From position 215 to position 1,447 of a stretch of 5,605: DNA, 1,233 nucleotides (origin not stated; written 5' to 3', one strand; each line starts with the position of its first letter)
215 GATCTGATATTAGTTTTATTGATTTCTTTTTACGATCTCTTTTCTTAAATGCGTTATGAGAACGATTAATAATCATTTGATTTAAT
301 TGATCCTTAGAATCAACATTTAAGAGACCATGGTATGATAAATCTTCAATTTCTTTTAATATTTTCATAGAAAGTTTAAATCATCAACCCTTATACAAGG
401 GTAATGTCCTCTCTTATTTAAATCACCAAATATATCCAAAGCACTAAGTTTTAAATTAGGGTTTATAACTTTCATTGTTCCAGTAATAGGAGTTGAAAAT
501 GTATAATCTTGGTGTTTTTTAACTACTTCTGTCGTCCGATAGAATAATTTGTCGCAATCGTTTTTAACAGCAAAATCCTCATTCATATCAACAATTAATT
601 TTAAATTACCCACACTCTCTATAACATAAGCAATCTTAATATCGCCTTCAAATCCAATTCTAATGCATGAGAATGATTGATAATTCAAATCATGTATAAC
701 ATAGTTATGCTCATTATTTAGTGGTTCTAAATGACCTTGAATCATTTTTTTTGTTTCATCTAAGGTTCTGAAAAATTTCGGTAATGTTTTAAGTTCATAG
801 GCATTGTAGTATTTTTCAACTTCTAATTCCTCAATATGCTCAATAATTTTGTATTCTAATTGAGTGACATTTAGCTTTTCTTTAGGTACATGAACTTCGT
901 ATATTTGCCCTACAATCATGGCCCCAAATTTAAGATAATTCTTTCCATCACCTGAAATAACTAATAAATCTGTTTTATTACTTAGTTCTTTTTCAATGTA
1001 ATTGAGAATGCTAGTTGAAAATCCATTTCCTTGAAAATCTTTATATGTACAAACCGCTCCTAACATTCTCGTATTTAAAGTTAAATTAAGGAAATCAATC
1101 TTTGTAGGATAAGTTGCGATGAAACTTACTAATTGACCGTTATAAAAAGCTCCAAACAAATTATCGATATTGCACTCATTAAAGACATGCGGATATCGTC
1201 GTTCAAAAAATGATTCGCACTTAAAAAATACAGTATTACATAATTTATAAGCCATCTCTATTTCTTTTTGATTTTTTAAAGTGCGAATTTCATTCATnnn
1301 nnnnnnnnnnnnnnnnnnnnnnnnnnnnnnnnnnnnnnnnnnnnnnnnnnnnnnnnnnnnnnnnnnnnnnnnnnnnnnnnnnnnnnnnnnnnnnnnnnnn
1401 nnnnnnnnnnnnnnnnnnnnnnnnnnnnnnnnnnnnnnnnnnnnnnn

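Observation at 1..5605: Sugar-permease-linked operon: three Gfo/Idh/MocA dehydrogenases, a GNAT acetyltransferase and an esterase, with no classical glycosidase, kinase or isomerase in view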

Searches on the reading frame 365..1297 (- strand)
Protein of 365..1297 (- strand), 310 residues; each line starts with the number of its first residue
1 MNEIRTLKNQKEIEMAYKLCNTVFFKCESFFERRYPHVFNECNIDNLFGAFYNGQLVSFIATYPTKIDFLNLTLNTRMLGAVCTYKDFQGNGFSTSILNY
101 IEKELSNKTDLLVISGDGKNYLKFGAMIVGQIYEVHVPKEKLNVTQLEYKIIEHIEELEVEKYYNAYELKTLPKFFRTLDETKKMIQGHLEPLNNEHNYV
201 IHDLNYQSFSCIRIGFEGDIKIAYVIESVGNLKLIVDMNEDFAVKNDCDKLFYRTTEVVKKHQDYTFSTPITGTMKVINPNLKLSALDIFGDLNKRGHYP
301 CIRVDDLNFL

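Call 7: search_protein_families(library=pfam, proteins=[window:365-1297:-], max_evalue=0.01)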
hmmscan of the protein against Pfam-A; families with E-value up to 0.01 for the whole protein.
window:365-1297:- (310 aa): 2 families
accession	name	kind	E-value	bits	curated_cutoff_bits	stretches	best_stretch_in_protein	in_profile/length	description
PF13527.13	Acetyltransf_9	-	1.5e-10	41.6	25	1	4-113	2-109/127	Acetyltransferase (GNAT) domain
PF00583.31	Acetyltransf_1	-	0.0049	17.6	20.7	0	29-107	14-90/116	Acetyltransferase (GNAT) family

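Call 8: search_protein_families(library=ncbifam, proteins=[window:365-1297:-], max_evalue=0.01)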
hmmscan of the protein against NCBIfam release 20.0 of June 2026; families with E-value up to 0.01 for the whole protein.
window:365-1297:- (310 aa): 0 families

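Call 71: find_related_loci(query=window:365-1297:-, collection=metagenome_contigs, flank=10000)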
Query window:365-1297:- (310 aa) in metagenome_contigs; peptide patterns used: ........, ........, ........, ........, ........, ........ (x = any residue, [..] = any of these).
101 stretches matched a pattern; 1 encode a relative of the query (tblastn E <= 1e-3); 1 distinct loci.
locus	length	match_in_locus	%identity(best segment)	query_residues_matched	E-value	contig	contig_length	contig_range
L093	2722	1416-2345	100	1-310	0e+0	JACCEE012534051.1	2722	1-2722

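Call 72: find_homologous_proteins(query=window:365-1297:-, max_evalue=0.001)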
Query window:365-1297:- (310 aa): 11 proteins with E <= 0.001 among 809 candidates.
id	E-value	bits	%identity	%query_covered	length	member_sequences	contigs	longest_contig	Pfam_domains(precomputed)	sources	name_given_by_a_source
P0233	1.5e-203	693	98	100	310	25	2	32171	PF13527.14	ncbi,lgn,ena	-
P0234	6.7e-147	507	71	100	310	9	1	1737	PF13527.14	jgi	-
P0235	2.4e-141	489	69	100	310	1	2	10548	PF13527.14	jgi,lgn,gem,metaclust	metaclust:\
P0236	7.1e-99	349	52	100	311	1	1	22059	PF13527.14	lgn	-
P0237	5.5e-94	333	51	100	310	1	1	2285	PF13527.14,PF00583.32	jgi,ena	jgi:GNAT superfamily N-acetyltransferase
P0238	1.2e-92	329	50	100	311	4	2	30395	PF13508.14,PF13527.14,PF00583.32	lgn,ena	-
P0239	3.6e-91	324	49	100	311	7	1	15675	PF13508.14,PF13527.14,PF00583.32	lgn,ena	-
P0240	4.5e-91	324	47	100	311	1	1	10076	PF13527.14,PF00583.32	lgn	-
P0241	3.0e-89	318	49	100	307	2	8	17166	PF13527.14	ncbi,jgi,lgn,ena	-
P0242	2.1e-88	315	50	100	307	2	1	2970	PF13527.14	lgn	-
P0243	1.2e-87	312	46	100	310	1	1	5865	PF13527.14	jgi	jgi:GNAT superfamily N-acetyltransferase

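Call 73: find_encoding_contigs(protein=P0238, flank=10000, max_places=2)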
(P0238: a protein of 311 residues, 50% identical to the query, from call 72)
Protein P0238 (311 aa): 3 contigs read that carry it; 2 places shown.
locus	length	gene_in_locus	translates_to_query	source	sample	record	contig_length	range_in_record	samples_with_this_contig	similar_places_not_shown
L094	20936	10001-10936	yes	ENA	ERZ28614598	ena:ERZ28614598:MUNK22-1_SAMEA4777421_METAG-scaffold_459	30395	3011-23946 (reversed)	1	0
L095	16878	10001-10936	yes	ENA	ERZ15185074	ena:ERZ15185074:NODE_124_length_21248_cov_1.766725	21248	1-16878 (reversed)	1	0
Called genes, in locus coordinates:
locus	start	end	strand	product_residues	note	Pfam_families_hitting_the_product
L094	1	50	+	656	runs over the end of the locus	PF00270:DEAD (faint), PF04851:ResIII, PF17757:UvrB_inter, PF27431:UvrB_3rd, PF00271:Helicase_C, PF12344:UvrB, PF02151:UVR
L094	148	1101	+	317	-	PF01081:Aldolase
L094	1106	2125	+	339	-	PF00294:PfkB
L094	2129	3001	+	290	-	PF12833:HTH_18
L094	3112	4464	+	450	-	-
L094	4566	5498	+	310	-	PF00528:BPD_transp_1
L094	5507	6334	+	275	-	PF00528:BPD_transp_1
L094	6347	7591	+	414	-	PF01408:GFO_IDH_MocA, PF22725:GFO_IDH_MocA_C3 (faint)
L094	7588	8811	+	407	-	PF01408:GFO_IDH_MocA, PF02894:GFO_IDH_MocA_C, PF22725:GFO_IDH_MocA_C3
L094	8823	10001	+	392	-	PF01408:GFO_IDH_MocA, PF02894:GFO_IDH_MocA_C, PF22725:GFO_IDH_MocA_C3 (weak)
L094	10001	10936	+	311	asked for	PF13527:Acetyltransf_9, PF00583:Acetyltransf_1 (weak), PF13508:Acetyltransf_7 (faint)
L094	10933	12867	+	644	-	PF05448:AXE1, PF00326:Peptidase_S9 (faint)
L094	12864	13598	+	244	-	PF01182:Glucosamine_iso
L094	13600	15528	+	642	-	-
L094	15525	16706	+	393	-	PF01979:Amidohydro_1, PF07969:Amidohydro_3 (weak)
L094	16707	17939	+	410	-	PF01232:Mannitol_dh, PF08125:Mannitol_dh_C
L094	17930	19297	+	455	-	PF04295:GD_AH_second, PF20629:GD_AH_C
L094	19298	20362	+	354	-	PF01380:SIS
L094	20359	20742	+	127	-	PF03610:EIIA-man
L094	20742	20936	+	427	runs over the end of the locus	PF08013:GatZ_KbaZ-like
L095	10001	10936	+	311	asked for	PF13527:Acetyltransf_9, PF00583:Acetyltransf_1 (weak), PF13508:Acetyltransf_7 (faint)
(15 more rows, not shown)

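Call 74: find_encoding_contigs(protein=P0241, flank=10000, max_places=2)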
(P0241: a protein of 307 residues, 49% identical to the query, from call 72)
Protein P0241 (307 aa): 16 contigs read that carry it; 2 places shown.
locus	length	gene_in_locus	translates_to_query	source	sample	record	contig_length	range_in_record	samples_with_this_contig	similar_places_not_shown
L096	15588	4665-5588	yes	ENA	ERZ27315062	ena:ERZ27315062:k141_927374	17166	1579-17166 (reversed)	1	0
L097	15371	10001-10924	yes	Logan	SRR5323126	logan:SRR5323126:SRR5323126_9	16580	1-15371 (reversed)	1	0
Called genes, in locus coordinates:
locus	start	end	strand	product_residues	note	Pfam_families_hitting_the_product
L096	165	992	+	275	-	PF00528:BPD_transp_1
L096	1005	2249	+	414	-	PF01408:GFO_IDH_MocA, PF02894:GFO_IDH_MocA_C (weak), PF22725:GFO_IDH_MocA_C3 (faint)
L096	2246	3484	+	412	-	PF01408:GFO_IDH_MocA, PF02894:GFO_IDH_MocA_C, PF22725:GFO_IDH_MocA_C3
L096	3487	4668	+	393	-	PF01408:GFO_IDH_MocA, PF02894:GFO_IDH_MocA_C, PF22725:GFO_IDH_MocA_C3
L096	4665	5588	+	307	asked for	PF13527:Acetyltransf_9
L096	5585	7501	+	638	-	PF05448:AXE1, PF00326:Peptidase_S9 (faint), PF12146:Hydrolase_4 (faint)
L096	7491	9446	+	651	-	-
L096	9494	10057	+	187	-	PF02627:CMD (weak)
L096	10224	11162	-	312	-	PF13276:HTH_21, PF00665:rve, PF13683:rve_3, PF13333:rve_2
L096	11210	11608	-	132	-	PF20310:HTH_Tnp_2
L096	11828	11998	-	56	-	-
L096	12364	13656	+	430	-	-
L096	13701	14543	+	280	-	PF08867:FRG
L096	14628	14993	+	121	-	PF04326:SLFN_AlbA_2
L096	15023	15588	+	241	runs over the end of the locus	-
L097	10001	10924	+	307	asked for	PF13527:Acetyltransf_9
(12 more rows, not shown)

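Call 75: search_solved_structures(query=window:365-1297:-, max_evalue=1, show_alignments=2)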
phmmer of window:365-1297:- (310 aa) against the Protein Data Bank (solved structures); distinct sequences matched with E-value up to 1: 1.
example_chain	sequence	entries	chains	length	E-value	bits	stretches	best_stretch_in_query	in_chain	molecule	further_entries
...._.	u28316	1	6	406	0.16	14.8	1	42-103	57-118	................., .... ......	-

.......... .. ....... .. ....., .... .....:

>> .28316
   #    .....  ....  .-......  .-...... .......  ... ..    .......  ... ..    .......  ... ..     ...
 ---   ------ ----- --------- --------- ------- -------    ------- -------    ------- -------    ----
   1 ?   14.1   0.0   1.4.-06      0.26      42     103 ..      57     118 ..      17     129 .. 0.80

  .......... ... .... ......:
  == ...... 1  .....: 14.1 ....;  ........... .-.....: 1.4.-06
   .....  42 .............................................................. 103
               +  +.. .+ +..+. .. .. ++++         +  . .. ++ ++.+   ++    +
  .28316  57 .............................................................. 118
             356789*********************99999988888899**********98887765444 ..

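Call 99: search_protein_families(library=ncbifam, proteins=[L094:20359-20742:+], max_evalue=0.00001)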
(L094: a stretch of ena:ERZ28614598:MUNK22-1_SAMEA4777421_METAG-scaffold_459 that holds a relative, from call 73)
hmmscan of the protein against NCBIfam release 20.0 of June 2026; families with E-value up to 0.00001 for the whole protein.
L094:20359-20742:+ (127 aa): 2 families
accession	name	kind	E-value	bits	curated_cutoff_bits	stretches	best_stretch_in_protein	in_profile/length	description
NF040761.1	AgaF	equivalog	4.5e-15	56.1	130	1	1-100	1-108/144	PTS galactosamine/N-acetylgalactosamine transporter subunit IIA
TIGR00824.1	EIIA-man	subfamily_domain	6.9e-12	45.5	98.35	1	3-98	3-106/116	mannose/fructose/sorbose PTS transporter subunit IIA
